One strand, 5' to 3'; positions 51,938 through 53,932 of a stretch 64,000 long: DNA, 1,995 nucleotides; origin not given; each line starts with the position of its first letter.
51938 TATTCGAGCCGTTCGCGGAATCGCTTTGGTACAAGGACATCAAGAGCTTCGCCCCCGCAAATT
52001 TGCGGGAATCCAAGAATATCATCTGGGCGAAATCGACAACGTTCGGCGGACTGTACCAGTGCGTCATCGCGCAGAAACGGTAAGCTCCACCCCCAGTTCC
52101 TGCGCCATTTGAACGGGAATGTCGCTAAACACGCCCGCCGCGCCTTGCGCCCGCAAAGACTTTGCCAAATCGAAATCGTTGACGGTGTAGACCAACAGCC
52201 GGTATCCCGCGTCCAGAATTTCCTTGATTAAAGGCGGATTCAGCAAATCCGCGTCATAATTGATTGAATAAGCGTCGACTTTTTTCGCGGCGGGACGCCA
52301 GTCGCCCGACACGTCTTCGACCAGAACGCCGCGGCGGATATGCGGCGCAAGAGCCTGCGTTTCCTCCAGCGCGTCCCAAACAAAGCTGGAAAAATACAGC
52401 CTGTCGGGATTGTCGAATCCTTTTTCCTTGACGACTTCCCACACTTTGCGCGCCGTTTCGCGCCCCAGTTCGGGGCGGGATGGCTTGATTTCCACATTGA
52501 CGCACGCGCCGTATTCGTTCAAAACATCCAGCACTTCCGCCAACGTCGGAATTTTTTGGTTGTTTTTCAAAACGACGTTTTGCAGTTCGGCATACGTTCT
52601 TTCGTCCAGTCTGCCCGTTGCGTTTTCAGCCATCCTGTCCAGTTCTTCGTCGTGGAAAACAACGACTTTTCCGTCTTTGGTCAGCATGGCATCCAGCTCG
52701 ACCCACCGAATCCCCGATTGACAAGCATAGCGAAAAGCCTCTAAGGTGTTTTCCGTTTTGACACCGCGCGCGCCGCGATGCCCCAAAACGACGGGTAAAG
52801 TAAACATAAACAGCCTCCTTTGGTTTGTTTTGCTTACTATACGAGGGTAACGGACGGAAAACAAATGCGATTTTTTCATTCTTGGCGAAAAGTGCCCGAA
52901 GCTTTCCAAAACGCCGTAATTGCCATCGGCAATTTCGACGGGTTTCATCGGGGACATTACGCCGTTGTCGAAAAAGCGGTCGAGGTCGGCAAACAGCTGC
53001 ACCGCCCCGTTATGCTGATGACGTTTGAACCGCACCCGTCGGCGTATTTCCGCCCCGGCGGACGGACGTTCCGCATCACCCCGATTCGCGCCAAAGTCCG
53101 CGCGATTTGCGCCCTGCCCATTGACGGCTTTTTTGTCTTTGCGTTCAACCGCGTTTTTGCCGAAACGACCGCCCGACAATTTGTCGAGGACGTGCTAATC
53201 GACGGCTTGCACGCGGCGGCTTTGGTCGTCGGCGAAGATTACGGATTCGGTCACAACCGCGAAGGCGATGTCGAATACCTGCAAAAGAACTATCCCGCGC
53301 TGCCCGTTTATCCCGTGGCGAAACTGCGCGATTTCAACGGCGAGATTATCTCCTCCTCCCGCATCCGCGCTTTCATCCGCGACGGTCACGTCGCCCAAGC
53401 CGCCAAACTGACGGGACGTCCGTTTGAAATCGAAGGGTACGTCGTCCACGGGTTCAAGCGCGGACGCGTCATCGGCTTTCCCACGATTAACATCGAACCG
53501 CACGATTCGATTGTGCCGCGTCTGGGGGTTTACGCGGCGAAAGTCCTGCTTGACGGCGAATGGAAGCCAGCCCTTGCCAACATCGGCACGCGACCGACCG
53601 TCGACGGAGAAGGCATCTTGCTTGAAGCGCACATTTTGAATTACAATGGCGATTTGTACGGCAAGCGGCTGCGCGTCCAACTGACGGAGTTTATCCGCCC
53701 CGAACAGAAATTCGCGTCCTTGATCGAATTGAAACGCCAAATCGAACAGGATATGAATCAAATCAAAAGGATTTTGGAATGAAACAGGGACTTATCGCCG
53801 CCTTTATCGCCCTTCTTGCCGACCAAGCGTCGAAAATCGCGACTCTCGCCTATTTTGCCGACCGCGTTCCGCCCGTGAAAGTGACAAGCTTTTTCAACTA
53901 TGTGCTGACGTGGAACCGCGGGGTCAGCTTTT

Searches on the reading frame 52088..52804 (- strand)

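Call 42: search_protein_families(library=pfam, proteins=[window:52088-52804:-], max_evalue=0.00001)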
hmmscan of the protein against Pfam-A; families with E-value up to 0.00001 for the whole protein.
window:52088-52804:- (239 aa): 1 family
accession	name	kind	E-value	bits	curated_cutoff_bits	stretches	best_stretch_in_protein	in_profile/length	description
PF03009.23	GDPD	-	7.2e-41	141.3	23.6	1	9-230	1-242/244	Glycerophosphoryl diester phosphodiesterase family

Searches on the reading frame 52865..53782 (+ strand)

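Call 42: search_protein_families(library=pfam, proteins=[window:52865-53782:+], max_evalue=0.00001)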
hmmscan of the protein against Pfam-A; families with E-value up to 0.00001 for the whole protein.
window:52865-53782:+ (305 aa): 3 families
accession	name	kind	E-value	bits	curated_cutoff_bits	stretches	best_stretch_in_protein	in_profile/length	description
PF01687.23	Flavokinase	-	2.4e-42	144.5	19.6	1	184-304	2-124/124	Riboflavin kinase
PF06574.18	FAD_syn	-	4.2e-42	144.1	27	1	12-165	3-157/158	FAD synthetase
PF01467.32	CTP_transf_like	-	2.5e-06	28.2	21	1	19-169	1-132/133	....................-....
